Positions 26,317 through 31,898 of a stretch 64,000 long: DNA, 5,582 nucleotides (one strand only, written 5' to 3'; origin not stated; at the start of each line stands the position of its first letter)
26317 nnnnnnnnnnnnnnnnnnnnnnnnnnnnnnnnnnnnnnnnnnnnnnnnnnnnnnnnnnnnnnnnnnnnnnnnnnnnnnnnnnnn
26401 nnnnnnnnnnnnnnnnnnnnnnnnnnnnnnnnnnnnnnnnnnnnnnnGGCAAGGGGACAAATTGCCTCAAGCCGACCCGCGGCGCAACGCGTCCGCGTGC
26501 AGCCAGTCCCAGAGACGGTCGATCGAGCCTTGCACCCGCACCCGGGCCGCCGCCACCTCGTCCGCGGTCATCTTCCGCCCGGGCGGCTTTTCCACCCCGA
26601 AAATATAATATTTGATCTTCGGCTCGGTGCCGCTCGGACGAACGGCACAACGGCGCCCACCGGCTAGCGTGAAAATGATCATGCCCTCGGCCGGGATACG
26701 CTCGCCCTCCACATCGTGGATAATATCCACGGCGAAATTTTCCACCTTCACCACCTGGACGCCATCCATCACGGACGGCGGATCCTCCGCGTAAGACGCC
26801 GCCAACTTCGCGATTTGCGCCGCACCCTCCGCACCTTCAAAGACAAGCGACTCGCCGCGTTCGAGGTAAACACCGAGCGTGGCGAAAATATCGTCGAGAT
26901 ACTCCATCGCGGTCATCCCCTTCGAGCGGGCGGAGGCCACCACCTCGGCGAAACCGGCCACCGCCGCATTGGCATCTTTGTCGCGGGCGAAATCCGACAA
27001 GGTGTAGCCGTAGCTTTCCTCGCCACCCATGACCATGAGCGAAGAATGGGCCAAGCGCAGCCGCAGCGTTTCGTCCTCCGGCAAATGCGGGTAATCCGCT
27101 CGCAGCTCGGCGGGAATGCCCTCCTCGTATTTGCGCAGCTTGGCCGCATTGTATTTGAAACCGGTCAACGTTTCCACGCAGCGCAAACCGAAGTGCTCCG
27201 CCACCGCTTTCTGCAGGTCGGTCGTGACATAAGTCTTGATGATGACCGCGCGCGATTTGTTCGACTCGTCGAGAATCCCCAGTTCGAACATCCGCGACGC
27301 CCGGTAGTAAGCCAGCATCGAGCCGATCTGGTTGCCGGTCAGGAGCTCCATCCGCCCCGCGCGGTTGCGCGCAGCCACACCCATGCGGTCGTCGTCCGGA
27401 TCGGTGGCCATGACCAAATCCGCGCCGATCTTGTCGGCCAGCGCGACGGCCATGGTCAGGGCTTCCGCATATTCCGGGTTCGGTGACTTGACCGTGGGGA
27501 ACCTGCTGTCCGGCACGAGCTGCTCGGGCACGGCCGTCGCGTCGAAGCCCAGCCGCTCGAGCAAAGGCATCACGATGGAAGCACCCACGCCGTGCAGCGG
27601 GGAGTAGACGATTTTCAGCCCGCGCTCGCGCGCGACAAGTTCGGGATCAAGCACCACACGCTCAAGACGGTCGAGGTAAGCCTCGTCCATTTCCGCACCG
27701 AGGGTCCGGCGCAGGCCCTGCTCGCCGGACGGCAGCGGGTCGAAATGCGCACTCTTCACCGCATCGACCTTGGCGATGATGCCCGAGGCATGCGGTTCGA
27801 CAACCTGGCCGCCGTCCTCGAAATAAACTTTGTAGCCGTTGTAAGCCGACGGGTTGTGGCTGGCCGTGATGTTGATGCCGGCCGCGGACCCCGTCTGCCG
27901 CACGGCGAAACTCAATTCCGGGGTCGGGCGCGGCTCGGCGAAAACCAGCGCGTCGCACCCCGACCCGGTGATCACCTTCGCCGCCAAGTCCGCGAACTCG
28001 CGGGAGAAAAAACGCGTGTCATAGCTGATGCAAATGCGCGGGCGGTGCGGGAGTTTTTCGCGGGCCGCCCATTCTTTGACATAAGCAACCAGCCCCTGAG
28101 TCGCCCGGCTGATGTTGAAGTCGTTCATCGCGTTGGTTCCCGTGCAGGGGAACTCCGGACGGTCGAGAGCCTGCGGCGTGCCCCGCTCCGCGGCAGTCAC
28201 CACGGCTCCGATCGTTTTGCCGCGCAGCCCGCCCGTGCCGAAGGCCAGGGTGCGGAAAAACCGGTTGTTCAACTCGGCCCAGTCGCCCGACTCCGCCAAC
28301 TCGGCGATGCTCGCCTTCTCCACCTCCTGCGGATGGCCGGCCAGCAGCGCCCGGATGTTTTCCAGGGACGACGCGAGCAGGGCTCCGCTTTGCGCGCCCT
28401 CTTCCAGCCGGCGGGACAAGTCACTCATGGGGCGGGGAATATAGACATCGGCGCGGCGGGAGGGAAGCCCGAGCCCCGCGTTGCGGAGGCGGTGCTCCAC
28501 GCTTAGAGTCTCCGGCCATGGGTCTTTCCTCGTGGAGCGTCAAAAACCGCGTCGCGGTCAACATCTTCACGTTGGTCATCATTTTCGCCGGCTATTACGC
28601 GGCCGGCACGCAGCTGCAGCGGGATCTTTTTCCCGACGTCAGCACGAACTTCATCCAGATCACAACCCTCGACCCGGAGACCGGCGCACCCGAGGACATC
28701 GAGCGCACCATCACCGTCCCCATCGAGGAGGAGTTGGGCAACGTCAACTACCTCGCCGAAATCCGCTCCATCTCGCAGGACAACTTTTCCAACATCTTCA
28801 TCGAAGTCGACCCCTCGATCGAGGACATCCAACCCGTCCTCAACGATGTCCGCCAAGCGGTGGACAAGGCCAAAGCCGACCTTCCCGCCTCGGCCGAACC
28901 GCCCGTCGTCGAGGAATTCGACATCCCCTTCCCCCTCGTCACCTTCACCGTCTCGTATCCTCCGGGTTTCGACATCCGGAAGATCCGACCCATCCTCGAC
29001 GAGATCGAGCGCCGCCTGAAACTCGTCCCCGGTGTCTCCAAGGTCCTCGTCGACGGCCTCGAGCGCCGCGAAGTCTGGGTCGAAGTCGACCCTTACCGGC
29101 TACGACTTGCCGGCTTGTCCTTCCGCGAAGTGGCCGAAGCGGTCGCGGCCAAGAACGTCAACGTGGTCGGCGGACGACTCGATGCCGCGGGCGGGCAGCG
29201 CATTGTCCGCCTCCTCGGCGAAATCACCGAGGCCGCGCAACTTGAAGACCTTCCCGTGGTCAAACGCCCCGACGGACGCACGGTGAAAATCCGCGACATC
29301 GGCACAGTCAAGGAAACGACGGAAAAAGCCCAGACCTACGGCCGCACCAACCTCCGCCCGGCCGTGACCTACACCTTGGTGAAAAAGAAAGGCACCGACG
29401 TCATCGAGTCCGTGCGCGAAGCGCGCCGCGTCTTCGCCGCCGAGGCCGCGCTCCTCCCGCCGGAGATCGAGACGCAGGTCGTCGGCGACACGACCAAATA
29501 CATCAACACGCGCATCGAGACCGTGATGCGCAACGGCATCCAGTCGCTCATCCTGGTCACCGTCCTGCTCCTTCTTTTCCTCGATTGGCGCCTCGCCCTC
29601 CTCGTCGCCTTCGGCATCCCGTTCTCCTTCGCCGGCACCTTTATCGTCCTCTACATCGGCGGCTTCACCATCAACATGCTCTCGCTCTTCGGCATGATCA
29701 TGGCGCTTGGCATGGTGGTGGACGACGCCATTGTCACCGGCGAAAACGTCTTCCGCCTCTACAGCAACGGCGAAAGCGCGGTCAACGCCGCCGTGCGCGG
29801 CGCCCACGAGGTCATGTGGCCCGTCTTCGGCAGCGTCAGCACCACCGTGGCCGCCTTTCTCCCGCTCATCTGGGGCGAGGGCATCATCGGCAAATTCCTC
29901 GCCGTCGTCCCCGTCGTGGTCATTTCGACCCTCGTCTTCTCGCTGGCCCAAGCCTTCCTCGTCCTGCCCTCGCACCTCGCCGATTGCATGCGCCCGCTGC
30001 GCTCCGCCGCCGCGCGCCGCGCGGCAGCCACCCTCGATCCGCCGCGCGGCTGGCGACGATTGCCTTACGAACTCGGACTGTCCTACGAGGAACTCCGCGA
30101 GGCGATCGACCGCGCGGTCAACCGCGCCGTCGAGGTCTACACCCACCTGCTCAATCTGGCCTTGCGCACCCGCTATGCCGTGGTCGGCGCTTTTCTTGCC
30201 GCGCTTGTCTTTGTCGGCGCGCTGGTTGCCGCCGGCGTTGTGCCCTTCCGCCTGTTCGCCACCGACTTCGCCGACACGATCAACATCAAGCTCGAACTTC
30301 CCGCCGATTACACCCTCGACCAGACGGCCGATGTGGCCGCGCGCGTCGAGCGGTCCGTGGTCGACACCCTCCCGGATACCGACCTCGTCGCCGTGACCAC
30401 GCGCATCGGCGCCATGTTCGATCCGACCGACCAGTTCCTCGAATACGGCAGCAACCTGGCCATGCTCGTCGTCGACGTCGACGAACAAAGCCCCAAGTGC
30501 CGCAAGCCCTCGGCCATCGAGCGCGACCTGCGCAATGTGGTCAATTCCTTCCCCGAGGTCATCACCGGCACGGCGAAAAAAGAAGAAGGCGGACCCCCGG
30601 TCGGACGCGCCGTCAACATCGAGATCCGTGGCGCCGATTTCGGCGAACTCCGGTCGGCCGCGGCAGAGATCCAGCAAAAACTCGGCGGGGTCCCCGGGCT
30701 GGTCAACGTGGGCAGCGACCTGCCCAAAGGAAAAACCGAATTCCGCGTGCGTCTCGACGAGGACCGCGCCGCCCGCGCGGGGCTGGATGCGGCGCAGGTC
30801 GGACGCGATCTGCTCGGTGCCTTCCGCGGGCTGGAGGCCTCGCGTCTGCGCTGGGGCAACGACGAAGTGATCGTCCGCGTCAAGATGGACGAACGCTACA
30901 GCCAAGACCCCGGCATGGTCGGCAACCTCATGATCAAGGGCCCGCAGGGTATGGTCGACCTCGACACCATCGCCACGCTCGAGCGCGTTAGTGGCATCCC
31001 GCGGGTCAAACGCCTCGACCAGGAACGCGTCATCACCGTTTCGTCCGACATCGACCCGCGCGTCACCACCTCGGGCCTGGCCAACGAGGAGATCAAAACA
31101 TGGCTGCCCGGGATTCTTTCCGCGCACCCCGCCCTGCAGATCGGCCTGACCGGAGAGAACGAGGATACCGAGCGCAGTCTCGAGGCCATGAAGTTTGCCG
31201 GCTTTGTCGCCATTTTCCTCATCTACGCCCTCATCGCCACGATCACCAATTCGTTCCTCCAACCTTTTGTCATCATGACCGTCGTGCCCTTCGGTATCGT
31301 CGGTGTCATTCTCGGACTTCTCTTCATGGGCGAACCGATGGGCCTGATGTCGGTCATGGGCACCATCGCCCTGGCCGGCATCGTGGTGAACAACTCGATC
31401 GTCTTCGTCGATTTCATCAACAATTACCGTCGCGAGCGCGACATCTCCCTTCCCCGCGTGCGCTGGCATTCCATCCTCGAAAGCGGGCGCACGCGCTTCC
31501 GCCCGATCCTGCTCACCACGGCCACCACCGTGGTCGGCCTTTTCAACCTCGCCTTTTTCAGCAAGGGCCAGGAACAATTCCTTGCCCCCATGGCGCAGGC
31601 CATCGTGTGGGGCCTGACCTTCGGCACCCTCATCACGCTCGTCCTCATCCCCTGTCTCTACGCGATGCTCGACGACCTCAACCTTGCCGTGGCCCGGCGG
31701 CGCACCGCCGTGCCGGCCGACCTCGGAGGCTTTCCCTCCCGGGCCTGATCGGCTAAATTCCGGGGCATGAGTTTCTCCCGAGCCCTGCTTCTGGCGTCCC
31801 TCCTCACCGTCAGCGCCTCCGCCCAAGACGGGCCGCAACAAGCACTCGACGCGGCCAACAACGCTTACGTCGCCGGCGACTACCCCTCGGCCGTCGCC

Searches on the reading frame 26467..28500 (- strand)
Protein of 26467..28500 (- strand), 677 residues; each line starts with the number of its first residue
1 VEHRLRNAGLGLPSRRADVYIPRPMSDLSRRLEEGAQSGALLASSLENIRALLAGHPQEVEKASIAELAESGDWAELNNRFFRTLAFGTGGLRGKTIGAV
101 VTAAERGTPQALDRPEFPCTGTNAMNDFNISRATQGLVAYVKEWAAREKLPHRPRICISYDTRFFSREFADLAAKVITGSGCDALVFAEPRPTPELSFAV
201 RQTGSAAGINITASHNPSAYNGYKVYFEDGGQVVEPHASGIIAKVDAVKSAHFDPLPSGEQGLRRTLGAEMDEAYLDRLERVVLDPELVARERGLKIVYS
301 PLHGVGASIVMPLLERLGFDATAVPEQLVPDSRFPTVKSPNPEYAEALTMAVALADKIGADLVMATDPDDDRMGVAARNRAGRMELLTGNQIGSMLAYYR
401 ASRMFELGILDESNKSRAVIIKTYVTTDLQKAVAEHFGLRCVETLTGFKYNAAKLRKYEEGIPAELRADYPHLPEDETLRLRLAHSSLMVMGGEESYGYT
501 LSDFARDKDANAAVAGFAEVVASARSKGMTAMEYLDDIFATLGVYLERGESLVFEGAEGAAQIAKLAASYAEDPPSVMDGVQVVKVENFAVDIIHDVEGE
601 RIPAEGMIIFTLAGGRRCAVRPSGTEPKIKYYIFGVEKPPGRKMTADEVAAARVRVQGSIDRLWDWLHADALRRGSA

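Call 45: search_protein_families(library=pfam, proteins=[window:26467-28500:-], max_evalue=0.00001)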
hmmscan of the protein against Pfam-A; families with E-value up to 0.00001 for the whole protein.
window:26467-28500:- (677 aa): 3 families
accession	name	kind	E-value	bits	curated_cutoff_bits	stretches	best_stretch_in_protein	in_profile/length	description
PF02878.22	PGM_PMM_I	-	1.8e-31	109.1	22.5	1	123-249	16-135/138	Phosphoglucomutase/phosphomannomutase, alpha/beta/alpha domain I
PF02879.22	PGM_PMM_II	-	2.2e-25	89.6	29.3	1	273-377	1-100/103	Phosphoglucomutase/phosphomannomutase, alpha/beta/alpha domain II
PF02880.22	PGM_PMM_III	-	5.1e-13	49.6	20.7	1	389-539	2-112/115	Phosphoglucomutase/phosphomannomutase, alpha/beta/alpha domain III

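Call 80: search_protein_families(library=ncbifam, proteins=[window:26467-28500:-], max_evalue=0.00001)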
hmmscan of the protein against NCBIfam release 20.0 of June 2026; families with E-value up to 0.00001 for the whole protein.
window:26467-28500:- (677 aa): 7 families
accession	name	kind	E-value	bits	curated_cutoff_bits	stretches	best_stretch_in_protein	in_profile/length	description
TIGR03990.1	Arch_GlmM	equivalog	2.3e-37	128.9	439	1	152-584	34-404/444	phosphoglucosamine mutase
NF046027.1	PhglucPhmanMutPgmG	equivalog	4.5e-18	65.1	600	1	155-397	46-266/460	phosphoglucomutase/phosphomannomutase PgmG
TIGR01455.1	glmM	equivalog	1.5e-15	56.8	447.55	1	147-459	32-317/442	phosphoglucosamine mutase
NF005737.0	PRK07564.1-1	equivalog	9.9e-13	47.5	378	1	156-453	53-351/543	alpha-D-glucose phosphate-specific phosphoglucomutase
NF007088.0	PRK09542.1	equivalog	3.7e-11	42.7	618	1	153-403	46-277/456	phosphomannomutase/phosphoglucomutase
NF011943.0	PRK15414.1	subfamily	1.3e-09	37.6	801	1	156-373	41-251/456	phosphomannomutase CpsG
TIGR01132.1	pgm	equivalog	5.2e-09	35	778.05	1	156-457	81-384/546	phosphoglucomutase (alpha-D-glucose-1,6-bisphosphate-dependent)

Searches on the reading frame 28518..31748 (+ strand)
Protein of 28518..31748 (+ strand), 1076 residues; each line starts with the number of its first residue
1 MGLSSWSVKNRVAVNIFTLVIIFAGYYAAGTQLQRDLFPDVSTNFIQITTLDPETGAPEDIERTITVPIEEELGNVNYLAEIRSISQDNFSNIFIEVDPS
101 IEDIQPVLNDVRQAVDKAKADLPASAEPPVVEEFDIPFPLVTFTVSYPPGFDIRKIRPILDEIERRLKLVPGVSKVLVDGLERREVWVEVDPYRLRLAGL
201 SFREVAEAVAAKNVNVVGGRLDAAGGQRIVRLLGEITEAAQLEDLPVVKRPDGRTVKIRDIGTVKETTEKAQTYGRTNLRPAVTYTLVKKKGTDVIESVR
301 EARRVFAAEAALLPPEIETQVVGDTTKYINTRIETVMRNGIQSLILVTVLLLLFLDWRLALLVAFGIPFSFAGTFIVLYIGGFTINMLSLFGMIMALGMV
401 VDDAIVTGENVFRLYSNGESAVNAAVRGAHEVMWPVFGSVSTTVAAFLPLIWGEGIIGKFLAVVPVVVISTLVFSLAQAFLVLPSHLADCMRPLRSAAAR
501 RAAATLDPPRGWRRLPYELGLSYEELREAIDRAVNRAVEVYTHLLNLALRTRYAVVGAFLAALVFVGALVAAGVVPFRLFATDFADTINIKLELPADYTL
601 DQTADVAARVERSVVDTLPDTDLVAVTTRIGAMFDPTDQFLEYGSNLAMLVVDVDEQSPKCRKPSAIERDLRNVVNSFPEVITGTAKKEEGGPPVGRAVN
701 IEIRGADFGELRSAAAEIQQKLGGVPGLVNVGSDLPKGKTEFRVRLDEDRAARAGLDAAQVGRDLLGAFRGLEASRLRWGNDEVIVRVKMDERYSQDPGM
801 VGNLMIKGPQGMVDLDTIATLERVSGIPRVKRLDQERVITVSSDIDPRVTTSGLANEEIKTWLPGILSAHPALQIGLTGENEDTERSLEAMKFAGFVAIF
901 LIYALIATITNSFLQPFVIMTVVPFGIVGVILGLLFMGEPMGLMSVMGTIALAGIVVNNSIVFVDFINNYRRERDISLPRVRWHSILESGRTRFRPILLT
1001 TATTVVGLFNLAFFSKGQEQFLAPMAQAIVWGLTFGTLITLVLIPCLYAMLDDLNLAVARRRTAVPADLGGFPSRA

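Call 45: search_protein_families(library=pfam, proteins=[window:28518-31748:+], max_evalue=0.00001)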
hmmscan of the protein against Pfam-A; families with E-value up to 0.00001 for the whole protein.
window:28518-31748:+ (1076 aa): 1 family
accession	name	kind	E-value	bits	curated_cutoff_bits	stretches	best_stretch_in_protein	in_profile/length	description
PF00873.25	ACR_tran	-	4.3e-167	558.2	28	1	4-1051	2-1020/1021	AcrB/AcrD/AcrF family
